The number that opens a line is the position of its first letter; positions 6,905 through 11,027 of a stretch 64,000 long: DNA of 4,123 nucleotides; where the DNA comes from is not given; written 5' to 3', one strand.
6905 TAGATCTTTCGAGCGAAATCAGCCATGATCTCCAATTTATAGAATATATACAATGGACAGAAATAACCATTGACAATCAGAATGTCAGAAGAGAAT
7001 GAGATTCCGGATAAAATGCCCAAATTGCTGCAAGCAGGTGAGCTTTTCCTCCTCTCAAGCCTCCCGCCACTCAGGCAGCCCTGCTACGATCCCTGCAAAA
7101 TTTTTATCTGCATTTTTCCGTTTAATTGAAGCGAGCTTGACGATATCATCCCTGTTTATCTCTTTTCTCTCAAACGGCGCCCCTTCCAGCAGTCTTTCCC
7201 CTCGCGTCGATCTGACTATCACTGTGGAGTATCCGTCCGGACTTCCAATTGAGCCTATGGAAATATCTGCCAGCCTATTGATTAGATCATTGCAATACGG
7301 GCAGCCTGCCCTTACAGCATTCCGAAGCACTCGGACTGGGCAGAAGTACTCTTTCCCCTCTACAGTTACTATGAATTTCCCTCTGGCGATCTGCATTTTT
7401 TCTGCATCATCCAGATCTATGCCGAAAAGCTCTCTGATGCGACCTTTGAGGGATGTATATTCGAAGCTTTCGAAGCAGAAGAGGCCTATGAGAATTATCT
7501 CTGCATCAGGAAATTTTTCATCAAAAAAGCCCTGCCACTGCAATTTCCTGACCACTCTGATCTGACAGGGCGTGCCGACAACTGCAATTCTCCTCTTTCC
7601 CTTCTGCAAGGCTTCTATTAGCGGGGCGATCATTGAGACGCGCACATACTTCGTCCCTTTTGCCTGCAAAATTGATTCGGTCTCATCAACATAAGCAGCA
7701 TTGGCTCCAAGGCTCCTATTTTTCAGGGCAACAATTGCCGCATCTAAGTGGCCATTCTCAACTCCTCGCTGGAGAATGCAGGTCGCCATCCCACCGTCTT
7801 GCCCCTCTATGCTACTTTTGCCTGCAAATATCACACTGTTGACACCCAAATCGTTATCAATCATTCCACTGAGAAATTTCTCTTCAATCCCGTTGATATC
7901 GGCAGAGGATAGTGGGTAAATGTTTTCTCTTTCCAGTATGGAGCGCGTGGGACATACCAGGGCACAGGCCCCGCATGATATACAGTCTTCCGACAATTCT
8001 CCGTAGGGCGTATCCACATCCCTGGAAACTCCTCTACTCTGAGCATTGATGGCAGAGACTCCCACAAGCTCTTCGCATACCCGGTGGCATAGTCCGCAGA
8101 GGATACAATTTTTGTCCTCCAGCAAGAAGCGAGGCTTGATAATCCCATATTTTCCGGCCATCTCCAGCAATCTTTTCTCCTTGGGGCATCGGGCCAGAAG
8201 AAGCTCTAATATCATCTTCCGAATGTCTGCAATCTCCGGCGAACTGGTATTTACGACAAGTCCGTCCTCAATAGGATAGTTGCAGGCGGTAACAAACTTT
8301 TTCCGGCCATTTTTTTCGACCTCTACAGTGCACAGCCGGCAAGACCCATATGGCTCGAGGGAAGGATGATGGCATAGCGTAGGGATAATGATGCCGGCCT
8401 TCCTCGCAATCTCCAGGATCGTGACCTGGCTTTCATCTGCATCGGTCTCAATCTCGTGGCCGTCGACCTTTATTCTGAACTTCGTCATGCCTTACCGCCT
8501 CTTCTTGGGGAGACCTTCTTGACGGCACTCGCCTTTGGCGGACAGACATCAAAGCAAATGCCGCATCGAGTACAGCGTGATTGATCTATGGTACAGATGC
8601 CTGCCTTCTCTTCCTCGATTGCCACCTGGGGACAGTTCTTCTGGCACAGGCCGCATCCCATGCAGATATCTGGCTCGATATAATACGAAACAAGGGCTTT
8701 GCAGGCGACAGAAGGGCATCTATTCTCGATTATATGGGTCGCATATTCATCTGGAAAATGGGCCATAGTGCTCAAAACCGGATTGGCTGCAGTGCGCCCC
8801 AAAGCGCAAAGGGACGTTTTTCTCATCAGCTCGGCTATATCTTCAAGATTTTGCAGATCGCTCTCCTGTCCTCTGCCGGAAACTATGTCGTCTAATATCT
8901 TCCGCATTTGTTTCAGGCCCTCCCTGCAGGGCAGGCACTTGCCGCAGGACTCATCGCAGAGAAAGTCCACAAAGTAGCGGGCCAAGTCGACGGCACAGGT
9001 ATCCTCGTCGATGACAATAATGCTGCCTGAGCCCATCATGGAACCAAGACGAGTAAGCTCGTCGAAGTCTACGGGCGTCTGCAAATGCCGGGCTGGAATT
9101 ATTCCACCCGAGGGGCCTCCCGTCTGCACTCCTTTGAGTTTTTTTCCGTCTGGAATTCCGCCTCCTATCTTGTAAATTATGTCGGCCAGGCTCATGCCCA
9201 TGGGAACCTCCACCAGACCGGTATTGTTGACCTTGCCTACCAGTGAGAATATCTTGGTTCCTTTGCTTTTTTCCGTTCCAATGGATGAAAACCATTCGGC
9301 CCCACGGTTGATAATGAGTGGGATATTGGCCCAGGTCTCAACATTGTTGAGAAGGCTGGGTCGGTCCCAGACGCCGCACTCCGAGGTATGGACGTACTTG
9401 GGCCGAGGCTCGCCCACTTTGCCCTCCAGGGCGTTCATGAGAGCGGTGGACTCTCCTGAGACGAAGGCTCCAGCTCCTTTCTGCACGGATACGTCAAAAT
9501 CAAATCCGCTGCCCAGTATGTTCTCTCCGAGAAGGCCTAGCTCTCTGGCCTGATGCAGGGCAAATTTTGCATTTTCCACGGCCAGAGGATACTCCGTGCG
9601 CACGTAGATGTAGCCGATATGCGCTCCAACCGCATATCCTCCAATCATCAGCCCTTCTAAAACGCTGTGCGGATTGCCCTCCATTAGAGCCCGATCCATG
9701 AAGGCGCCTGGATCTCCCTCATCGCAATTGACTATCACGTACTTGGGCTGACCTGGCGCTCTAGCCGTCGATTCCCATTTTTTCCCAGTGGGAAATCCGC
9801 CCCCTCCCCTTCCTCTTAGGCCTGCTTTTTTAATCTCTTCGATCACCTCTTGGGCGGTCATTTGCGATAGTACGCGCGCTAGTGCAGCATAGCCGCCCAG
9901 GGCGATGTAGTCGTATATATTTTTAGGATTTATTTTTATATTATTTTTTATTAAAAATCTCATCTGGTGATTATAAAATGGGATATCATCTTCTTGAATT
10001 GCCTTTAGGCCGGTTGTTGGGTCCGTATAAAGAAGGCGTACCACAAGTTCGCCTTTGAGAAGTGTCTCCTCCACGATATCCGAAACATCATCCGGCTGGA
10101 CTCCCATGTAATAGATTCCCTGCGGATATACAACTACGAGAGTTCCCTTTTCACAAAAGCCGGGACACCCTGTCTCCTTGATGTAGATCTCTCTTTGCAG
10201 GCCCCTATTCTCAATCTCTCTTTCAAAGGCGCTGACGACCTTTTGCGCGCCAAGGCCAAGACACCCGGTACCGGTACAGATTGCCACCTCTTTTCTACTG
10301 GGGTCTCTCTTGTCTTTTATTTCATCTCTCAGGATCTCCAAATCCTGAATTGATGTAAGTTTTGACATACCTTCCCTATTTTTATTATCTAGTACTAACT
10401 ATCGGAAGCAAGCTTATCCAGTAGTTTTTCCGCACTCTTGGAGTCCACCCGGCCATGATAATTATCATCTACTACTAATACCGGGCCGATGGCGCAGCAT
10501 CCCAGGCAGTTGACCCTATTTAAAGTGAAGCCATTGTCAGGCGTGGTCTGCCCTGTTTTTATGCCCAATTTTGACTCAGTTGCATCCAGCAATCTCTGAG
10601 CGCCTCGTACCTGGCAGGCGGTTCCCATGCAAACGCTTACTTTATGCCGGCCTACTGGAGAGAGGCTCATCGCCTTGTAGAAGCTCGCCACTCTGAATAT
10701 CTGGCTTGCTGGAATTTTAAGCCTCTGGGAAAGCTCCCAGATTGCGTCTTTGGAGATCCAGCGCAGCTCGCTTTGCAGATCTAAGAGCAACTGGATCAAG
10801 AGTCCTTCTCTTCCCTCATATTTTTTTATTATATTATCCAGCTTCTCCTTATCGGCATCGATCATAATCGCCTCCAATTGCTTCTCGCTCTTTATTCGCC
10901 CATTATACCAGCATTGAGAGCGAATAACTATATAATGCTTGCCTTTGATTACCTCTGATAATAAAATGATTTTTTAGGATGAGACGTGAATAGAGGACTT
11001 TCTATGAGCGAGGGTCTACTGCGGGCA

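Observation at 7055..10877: HydCBA-like three-gene operon ending in an F420-binding domain: candidate F420:NAD(P):ferredoxin bifurcating oxidoreductase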

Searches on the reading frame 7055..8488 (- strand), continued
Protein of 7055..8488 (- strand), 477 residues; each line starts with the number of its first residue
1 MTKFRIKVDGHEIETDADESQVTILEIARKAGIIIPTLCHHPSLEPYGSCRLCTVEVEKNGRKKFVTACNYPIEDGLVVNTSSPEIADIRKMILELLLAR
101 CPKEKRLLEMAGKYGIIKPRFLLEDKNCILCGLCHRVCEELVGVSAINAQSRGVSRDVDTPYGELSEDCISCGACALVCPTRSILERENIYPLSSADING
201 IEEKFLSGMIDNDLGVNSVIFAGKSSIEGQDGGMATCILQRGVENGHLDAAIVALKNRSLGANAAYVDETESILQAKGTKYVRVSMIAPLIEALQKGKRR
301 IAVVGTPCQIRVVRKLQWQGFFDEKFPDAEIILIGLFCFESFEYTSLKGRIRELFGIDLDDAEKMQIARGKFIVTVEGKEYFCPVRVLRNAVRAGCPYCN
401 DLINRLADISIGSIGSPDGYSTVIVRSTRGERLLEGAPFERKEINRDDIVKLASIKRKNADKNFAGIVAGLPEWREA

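Call 56: fold_search(model_id=the predicted structure, library=pdb)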
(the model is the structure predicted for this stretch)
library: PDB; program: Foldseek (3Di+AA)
matches with E <= 10: 654; with E <= 0.001: 132
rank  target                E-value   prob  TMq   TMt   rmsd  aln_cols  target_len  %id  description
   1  7np8_B                2.8e-23  1.00  0.44  0.34   4.2       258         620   34  Crystal structure of the Coenzyme F420-dependent sulfite reductase from Methanocaldococcus jannaschii at 2.3-A resolut (released 2022-03-23)
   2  7np8_A                8.2e-23  1.00  0.44  0.35   4.2       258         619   34  Crystal structure of the Coenzyme F420-dependent sulfite reductase from Methanocaldococcus jannaschii at 2.3-A resolut (released 2022-03-23)
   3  8riu_B                8.7e-23  1.00  0.50  0.64   3.2       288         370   30  Crystal structure of the F420-reducing carbon monoxide dehydrogenase component from the ethanotroph Candidatus Ethanop (released 2024-10-02)
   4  7npa_D                1.0e-21  1.00  0.45  0.36   4.0       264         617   35  Crystal structure of the Coenzyme F420-dependent sulfite reductase from Methanothermococcus thermolithotrophicus at 1. (released 2022-03-23)
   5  9r51_B                1.2e-21  1.00  0.49  0.79   3.2       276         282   33  Dimeric state of the F420-reducing hydrogenase from Methanothermococcus thermolithotrophicus in crystalline form 1 (released 2025-10-22)
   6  7npa_A                3.9e-21  1.00  0.45  0.36   4.0       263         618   34  Crystal structure of the Coenzyme F420-dependent sulfite reductase from Methanothermococcus thermolithotrophicus at 1. (released 2022-03-23)
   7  6qii_B                4.4e-21  1.00  0.48  0.76   3.1       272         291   33  Xenon derivatization of the F420-reducing [NiFe] hydrogenase complex from Methanosarcina barkeri (released 2019-10-23)
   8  7npa_N                1.1e-20  1.00  0.45  0.36   4.3       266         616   35  Crystal structure of the Coenzyme F420-dependent sulfite reductase from Methanothermococcus thermolithotrophicus at 1. (released 2022-03-23)
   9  6qgr_B                1.2e-20  1.00  0.48  0.76   3.1       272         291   32  The F420-reducing [NiFe] hydrogenase complex from Methanosarcina barkeri at the Nia-S state (released 2019-10-23)
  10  8rja_E                1.2e-20  1.00  0.46  0.60   6.6       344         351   26  Crystal structure of the F420-reducing formylmethanofuran dehydrogenase complex from the ethanotroph Candidatus Ethano (released 2024-10-02)
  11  9r52_B                1.3e-20  1.00  0.49  0.80   3.2       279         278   31  Dimeric state of the F420-reducing hydrogenase from Methanothermococcus thermolithotrophicus in crystalline form 2 (released 2025-10-22)
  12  4ci0_C                2.1e-20  1.00  0.49  0.80   3.2       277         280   33  Electron cryo-microscopy of F420-reducing NiFe hydrogenase Frh (released 2014-02-26)
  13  7bkb_E                4.2e-14  1.00  0.41  0.46   4.9       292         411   20  Formate dehydrogenase - heterodisulfide reductase - formylmethanofuran dehydrogenase complex from Methanospirillum hun (released 2021-09-29)
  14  8rvu_E                6.3e-14  1.00  0.42  0.52   4.0       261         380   23  CryoEM structure of the Elp-Hdr complex of Methanothermobacter marburgensis state 2 (composite structure) (released 2025-05-14)
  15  5dqr_F                7.5e-14  1.00  0.48  0.55   4.2       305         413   17  The crystal structure of Arabidopsis 7-hydroxymethyl chlorophyll a reductase (HCAR) (released 2016-04-20)
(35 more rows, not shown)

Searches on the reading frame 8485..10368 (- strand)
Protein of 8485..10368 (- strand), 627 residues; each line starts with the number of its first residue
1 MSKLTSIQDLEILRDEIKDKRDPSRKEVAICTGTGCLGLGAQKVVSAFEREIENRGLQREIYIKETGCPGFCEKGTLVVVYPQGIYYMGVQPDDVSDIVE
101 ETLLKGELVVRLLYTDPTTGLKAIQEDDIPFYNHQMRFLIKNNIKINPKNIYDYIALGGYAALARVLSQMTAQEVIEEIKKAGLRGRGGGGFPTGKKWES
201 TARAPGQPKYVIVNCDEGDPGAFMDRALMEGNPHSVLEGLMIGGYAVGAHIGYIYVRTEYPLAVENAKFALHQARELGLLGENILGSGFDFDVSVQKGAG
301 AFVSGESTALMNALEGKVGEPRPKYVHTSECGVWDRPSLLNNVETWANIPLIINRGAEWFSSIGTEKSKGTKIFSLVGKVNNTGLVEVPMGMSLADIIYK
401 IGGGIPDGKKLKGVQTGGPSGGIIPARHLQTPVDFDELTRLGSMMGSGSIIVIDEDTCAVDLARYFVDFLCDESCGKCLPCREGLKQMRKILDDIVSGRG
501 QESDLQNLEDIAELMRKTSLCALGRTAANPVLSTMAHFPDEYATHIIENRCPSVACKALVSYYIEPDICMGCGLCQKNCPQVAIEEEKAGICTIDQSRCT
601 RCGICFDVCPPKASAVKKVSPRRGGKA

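Call 3: search_protein_families(library=pfam, proteins=[window:8485-10368:-], max_evalue=0.01)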
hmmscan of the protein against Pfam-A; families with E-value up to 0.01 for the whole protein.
window:8485-10368:- (627 aa): 14 families
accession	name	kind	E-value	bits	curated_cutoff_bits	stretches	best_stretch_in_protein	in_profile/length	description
PF01512.22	Complex1_51K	-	4.9e-44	150.3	31.2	1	179-350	1-149/150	Nuo51 FMN-binding domain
PF10589.14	NADH_4Fe-4S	-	1.2e-32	112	23.5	1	461-545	1-85/85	NADH-ubiquinone oxidoreductase-F iron-sulfur binding region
PF10531.15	SLBB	-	1.9e-08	34.4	27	1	374-423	2-54/55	SLBB domain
PF00037.32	Fer4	-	1.6e-07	31.2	21.1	2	562-585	1-24/24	4Fe-4S binding domain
PF12797.12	Fer4_2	-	2.1e-07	30.9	24.5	2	563-580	4-21/22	4Fe-4S binding domain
PF12838.12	Fer4_7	-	5.9e-07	30.3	27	1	569-613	2-52/52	4Fe-4S dicluster domain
PF13237.11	Fer4_10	-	2.1e-06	28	25.5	1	562-610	2-53/53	4Fe-4S dicluster domain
PF14697.11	Fer4_21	-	3.3e-06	27.6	35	1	564-610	3-52/59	4Fe-4S dicluster domain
PF22461.2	SLBB_2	-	4e-06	27.3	27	1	373-429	2-60/79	SLBB domain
PF13187.11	Fer4_9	-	1.2e-05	25.7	27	1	569-612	2-50/52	4Fe-4S dicluster domain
PF01257.25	2Fe-2S_thioredx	-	5e-05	23.6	24.8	1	24-101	64-143/145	Thioredoxin-like [2Fe-2S] ferredoxin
PF12837.12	Fer4_6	-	0.001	19.3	25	1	593-611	3-21/24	4Fe-4S binding domain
PF13183.11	Fer4_8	-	0.0061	17.5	27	0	597-612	3-18/68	4Fe-4S dicluster domain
PF12800.12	Fer4_4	-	0.0099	16.6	24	0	597-610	2-15/17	4Fe-4S binding domain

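Call 4: search_protein_families(library=ncbifam, proteins=[window:8485-10368:-], max_evalue=0.01)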
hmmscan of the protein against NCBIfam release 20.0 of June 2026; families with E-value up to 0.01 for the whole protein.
window:8485-10368:- (627 aa): 57 families (the best 25 are shown)
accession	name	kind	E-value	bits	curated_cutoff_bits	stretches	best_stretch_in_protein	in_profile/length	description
TIGR01959.1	nuoF_fam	equivalog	6.1e-139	462.9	558.65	1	147-546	10-410/410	NADH-quinone oxidoreductase subunit NuoF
NF010120.0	PRK13596.1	equivalog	2.1e-107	359.3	389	1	156-549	25-420/433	NADH-quinone oxidoreductase subunit NuoF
NF008436.0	PRK11278.1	equivalog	2.5e-105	353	749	1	148-550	24-430/448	NADH-quinone oxidoreductase subunit NuoF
NF041612.1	fdxn_Clost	equivalog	4.6e-19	68.9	150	1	36-113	24-101/102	2Fe-2S ferredoxin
NF041613.1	fdxn_Azotob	equivalog_domain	2.1e-12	47.2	195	1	35-110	23-98/107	2Fe-2S ferredoxin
TIGR01945.1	rnfC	subfamily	2.3e-10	39.6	245.95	1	167-273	116-220/435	RnfABCDGE type electron transport complex subunit C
NF003454.1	PRK05035.1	equivalog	7.7e-10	37.9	345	1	168-273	119-221/556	electron transport complex subunit RsxC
NF058577.1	FdxA_fam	equivalog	3.2e-08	33.6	65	1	562-613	3-52/52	4Fe-4S ferredoxin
TIGR04481.1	PR_assoc_PrdC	equivalog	3.5e-08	32.7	490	1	172-274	73-171/425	proline reductase-associated electron transfer protein PrdC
NF005505.0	PRK07118.1-4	equivalog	1.1e-07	31.6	378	1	568-613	217-261/265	Fe-S cluster domain-containing protein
TIGR02179.1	PorD_KorD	subfamily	1.5e-07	31.4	60.05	1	564-614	22-72/78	2-oxoacid:acceptor oxidoreductase, delta subunit, pyruvate/2-ketoisovalerate family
NF042909.1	FMH_DH_FwdF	exception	1.9e-07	30.5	375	1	562-618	220-278/336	tungsten-dependent formylmethanofuran dehydrogenase subunit FwdF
NF038196.1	ferrodoxin_EFR1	subfamily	2.7e-07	30.9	75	1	543-620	162-235/242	EFR1 family ferrodoxin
TIGR02700.1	flavo_MJ0208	hypoth_equivalog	3.9e-07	29.6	251.35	1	558-613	139-193/234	dihydromethanopterin reductase (acceptor)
NF041836.1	rnfB_Methano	equivalog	5e-07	29.4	445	1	568-613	217-261/265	Rnf electron transport complex subunit RnfB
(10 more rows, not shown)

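Call 19: search_solved_structures(query=window:8485-10368:-, show_alignments=2, max_evalue=1e-20)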
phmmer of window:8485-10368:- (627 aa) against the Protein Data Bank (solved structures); distinct sequences matched with E-value up to 1e-20: 63 (the best 60 are shown).
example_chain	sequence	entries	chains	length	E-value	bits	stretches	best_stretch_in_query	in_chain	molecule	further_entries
7t2r_B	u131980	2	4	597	3.6e-224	749.1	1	25-612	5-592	NiFe hydrogenase subunit B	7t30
8a6t_B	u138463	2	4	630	2.3e-219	733.2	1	1-612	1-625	Electron bifurcating hydrogenase subunit HydB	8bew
9mqx_B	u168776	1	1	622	4.3e-218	729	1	14-615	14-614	NADH:ubiquinone oxidoreductase, NADH-binding (51 kD) subunit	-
7q4v_B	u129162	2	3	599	1.2e-208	697.8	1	25-610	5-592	Iron hydrogenase HydB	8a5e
7p5h_B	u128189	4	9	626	4.5e-194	649.7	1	26-613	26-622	Fe-hydrogenase, subunit beta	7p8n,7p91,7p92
9bov_B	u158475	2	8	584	2.6e-191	640.6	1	32-610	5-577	NADH dehydrogenase (Quinone)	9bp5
9n5u_B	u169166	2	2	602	2.7e-185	620.7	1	28-613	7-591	NfnB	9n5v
7q4w_B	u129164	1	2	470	3.1e-179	600.7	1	150-610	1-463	Iron hydrogenase HydB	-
8oh5_B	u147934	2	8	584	3.2e-179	600.6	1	31-613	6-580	NAD-reducing hydrogenase subunit HoxF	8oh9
2fug_1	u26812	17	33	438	3.9e-107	362.5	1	154-549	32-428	NADH-quinone oxidoreductase chain 1 | NADH-QUINONE OXIDOREDUCTASE SUBUNIT 1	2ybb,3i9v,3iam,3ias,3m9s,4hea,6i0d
8x9v_F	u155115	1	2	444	5.2e-101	342.2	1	148-550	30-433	NADH-quinone oxidoreductase subunit F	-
6vw7_B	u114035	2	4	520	1.3e-99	337.6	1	36-543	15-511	NAD-dependent formate dehydrogenase beta subunit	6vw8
6hl2_B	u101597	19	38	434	8e-99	335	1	136-544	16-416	NADH-quinone oxidoreductase subunit F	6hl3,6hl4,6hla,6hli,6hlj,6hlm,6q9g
7q5y_C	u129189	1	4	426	8.4e-99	334.9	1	136-544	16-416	NADH-quinone oxidoreductase subunit F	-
6q9c_B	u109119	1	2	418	1e-98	334.6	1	136-543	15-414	NADH-quinone oxidoreductase subunit F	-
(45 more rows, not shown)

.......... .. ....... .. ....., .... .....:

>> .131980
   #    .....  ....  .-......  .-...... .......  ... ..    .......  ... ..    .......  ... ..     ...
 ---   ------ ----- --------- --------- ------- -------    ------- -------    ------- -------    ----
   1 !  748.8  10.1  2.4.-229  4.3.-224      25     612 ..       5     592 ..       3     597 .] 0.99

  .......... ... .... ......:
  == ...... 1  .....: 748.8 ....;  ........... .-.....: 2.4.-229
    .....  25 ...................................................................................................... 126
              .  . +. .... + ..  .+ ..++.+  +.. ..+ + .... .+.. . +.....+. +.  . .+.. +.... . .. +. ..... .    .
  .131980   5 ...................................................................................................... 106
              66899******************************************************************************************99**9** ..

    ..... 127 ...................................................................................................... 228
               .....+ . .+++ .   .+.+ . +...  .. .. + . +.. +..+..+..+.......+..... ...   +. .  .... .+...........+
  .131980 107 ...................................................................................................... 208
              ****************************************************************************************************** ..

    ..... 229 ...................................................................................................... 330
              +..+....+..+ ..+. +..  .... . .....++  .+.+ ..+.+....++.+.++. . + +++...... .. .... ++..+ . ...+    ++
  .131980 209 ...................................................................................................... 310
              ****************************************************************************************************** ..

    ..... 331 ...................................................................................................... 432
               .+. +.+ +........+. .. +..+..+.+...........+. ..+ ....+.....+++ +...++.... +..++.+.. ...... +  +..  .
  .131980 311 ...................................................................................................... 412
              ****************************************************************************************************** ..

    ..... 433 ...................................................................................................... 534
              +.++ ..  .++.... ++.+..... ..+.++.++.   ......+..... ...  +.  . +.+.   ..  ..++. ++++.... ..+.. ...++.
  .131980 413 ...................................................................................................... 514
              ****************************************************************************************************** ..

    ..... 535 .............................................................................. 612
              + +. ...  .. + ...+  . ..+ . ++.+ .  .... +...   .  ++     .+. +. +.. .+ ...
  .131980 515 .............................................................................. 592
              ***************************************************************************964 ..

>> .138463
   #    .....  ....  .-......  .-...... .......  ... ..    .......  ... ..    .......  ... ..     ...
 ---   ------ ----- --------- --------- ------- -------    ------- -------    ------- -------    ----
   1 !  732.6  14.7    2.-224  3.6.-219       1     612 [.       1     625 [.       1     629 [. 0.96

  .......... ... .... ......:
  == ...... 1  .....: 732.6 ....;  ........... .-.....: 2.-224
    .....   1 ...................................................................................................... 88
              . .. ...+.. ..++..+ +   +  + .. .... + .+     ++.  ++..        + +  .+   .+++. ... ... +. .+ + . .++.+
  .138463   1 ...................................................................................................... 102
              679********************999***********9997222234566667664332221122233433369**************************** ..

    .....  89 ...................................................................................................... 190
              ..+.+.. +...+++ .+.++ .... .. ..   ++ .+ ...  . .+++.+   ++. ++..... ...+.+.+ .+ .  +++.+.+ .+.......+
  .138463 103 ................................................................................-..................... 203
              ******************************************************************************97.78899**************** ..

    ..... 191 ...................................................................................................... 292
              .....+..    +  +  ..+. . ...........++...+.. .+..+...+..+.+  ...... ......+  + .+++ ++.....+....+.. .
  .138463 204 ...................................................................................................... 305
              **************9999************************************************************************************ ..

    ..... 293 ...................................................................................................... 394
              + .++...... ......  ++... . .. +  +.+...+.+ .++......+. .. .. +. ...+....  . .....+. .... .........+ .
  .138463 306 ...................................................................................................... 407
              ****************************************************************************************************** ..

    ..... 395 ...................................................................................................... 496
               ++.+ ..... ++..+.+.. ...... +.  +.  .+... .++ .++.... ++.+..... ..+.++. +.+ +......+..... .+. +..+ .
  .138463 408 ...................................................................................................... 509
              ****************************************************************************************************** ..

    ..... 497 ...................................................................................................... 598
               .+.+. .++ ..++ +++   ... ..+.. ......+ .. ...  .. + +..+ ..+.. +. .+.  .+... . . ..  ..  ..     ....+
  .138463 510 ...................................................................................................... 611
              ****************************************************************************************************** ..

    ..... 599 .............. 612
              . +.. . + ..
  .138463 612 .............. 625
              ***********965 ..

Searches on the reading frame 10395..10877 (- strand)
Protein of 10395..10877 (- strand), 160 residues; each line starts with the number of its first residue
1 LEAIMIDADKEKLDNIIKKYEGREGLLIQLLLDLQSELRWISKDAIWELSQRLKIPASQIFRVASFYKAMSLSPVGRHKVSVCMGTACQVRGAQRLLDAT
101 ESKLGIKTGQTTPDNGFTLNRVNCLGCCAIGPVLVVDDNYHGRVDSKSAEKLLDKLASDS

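Call 3: search_protein_families(library=pfam, proteins=[window:10395-10877:-], max_evalue=0.01)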
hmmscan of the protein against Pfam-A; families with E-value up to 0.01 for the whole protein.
window:10395-10877:- (160 aa): 1 family
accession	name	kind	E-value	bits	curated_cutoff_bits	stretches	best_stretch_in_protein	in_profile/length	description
PF01257.25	2Fe-2S_thioredx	-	8.5e-48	162.3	24.8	1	14-156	2-144/145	Thioredoxin-like [2Fe-2S] ferredoxin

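Call 4: search_protein_families(library=ncbifam, proteins=[window:10395-10877:-], max_evalue=0.01)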
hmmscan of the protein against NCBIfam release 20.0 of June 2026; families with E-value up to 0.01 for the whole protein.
window:10395-10877:- (160 aa): 9 families
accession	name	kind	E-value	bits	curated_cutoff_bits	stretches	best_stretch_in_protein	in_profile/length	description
NF005722.0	PRK07539.1-2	equivalog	2.6e-40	138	141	1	6-155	6-155/157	NADH-quinone oxidoreductase subunit NuoE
NF005747.0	PRK07571.1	equivalog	7.8e-39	133.1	224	1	7-157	19-169/173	bidirectional hydrogenase complex protein HoxE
TIGR01958.1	nuoE_fam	subfamily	4.1e-37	127.6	142.4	1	13-156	2-147/148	NADH-quinone oxidoreductase subunit NuoE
NF004638.0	PRK05988.1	equivalog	5.9e-35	120.4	198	1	8-156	9-157/159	formate dehydrogenase subunit gamma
NF005725.0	PRK07539.1-5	equivalog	6.1e-35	120.5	220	1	7-157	19-172/174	NADH-quinone oxidoreductase subunit NuoE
NF005721.0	PRK07539.1-1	equivalog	4.2e-31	108.3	308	1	11-159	32-180/292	NADH-quinone oxidoreductase subunit NuoE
NF005723.0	PRK07539.1-3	equivalog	8.3e-27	94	226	1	12-156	9-156/158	NADH-quinone oxidoreductase subunit NuoE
NF005724.0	PRK07539.1-4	equivalog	2.6e-25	89.6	280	1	9-158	22-174/240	NADH-quinone oxidoreductase subunit NuoE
NF009040.0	PRK12373.1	equivalog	1.5e-21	77.6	514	1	14-158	24-171/400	NADH-quinone oxidoreductase subunit E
